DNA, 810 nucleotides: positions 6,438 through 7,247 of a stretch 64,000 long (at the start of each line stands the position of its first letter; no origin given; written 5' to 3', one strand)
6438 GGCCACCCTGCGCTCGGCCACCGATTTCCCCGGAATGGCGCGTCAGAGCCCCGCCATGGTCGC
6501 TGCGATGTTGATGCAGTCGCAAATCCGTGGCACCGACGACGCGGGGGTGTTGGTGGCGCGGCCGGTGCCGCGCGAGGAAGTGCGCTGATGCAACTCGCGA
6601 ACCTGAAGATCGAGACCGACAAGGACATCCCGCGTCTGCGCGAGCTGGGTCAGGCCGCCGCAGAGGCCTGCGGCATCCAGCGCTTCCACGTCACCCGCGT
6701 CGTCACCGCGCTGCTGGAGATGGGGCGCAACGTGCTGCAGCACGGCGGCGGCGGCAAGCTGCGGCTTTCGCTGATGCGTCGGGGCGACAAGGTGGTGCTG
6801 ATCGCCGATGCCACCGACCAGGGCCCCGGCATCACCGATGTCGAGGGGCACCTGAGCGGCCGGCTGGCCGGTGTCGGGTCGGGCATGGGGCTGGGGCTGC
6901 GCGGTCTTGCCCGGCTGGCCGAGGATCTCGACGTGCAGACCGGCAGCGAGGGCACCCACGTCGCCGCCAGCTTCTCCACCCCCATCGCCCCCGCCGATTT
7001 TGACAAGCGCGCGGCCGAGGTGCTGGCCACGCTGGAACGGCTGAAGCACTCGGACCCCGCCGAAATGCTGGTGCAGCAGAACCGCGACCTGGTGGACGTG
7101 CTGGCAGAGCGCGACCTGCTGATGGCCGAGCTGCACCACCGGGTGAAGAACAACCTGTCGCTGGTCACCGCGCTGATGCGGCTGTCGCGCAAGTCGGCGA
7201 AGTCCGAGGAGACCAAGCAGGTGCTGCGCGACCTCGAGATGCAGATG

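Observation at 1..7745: KaiC-type ATPase operon abutting a sigma-B-less stressosome whose terminal output is a HisKA_2 histidine kinase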

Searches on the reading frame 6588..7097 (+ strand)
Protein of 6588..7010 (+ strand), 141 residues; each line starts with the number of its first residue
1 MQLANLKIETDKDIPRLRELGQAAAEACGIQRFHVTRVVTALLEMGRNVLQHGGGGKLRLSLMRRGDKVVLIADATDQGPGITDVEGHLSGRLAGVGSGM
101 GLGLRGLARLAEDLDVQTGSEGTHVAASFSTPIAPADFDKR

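Call 36: search_solved_structures(query=window:6588-7010:+, max_evalue=1, show_alignments=3)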
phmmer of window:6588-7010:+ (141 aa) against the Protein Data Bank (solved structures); distinct sequences matched with E-value up to 1: 9.
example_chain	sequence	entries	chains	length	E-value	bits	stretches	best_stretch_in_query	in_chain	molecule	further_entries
5n08_A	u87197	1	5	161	0.37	13.9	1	11-96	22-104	HTH-type transcriptional repressor NsrR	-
8jnn_A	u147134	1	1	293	0.54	13.4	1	35-139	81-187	LPP1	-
5n07_A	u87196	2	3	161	0.6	13.3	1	11-88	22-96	HTH-type transcriptional repressor NsrR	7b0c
5t9v_B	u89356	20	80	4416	0.62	13.2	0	69-105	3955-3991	Ryanodine receptor 1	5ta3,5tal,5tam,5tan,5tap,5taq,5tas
7cf9_A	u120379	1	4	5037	0.66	13.1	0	69-105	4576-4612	Ryanodine receptor 1,RyR1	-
6m2w_A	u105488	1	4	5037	0.66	13.1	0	69-105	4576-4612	Ryanodine receptor 1,Ryanodine receptor 1,Ryanodine receptor 1,Ryanodine receptor 1,Ryanod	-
1cgs_L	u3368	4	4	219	0.78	12.9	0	90-130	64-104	IGG2B-KAPPA NC6.8 FAB (LIGHT CHAIN) | immunoglobulin kappa light chain | Ig gamma light chain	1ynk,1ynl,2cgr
4j6o_A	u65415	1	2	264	0.8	12.9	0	53-99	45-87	Metallophosphoesterase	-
5mo9_L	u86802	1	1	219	0.9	12.7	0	90-130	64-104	AB20 Fab light chain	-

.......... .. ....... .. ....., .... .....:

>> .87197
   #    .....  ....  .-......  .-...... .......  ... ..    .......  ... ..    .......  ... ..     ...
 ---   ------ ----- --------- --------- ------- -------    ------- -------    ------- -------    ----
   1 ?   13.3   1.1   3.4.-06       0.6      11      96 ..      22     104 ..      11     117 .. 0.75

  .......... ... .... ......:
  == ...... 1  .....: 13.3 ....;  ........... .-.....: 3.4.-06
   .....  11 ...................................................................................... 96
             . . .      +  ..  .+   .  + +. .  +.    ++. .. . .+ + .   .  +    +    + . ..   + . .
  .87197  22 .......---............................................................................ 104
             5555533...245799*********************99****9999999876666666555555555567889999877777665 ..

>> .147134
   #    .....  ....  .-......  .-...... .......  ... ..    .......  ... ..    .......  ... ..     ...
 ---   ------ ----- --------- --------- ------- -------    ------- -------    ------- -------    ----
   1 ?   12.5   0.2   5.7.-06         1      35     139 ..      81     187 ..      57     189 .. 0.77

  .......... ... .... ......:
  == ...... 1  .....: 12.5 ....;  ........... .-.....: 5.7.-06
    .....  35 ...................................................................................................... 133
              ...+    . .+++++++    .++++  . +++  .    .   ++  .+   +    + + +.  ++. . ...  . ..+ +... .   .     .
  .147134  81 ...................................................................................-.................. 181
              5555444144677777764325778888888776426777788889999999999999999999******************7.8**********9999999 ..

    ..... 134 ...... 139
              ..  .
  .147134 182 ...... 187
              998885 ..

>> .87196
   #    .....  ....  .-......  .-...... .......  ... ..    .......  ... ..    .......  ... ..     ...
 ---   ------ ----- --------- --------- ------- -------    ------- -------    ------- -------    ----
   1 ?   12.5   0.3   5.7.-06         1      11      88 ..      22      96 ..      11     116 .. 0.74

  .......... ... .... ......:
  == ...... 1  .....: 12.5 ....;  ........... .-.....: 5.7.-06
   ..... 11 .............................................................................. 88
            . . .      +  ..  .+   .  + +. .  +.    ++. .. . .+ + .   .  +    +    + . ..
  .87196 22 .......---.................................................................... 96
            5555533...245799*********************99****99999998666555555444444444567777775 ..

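Call 73: find_homologous_proteins(query=A4, max_evalue=0.000001)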
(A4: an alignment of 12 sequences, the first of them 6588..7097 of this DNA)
Query A4 (12 sequences) (170 aa, profile of the alignment): 406 proteins with E <= 0.000001 among 8000 candidates; the best 120 are listed.
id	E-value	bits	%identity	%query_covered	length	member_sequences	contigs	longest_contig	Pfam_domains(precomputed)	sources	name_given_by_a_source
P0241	1.2e-49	186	29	99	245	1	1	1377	PF13581.13,PF02518.32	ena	-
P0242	1.3e-49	186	28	96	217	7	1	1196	PF13581.13,PF02518.32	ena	-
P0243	2.2e-49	186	29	100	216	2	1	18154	PF13581.13,PF02518.32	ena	-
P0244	4.8e-49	184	28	99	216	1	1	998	PF13581.13,PF02518.32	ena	-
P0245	6.1e-49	184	27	98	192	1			PF13581.13,PF02518.32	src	-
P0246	7.0e-49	184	26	99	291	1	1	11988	PF13581.13,PF02518.32,PF00512.32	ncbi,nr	ncbi:MAG TPA: histidine kinase dimerization/phospho-acceptor domain-containing protein, partial [Bur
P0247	1.4e-48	183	31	78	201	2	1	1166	PF13581.13,PF02518.32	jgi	jgi:anti-sigma regulatory factor (Ser/Thr protein kinase)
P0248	2.3e-48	182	27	99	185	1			PF13581.13,PF02518.32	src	-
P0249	2.3e-48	182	31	99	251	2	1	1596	PF13581.13,PF02518.32,PF00512.32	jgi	jgi:anti-sigma regulatory factor (Ser/Thr protein kinase)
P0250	4.0e-48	181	26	97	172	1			PF13581.13,PF02518.32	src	-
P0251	5.7e-48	181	31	69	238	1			PF13581.13,PF02518.32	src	-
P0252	6.8e-48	181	31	79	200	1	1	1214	PF13581.13,PF02518.32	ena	-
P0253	7.8e-48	181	28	95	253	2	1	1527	PF13581.13,PF02518.32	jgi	jgi:anti-sigma regulatory factor (Ser/Thr protein kinase)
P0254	9.0e-48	180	34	74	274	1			PF13581.13,PF02518.32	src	-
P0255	9.7e-48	180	27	99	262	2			PF13581.13,PF02518.32,PF00512.32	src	-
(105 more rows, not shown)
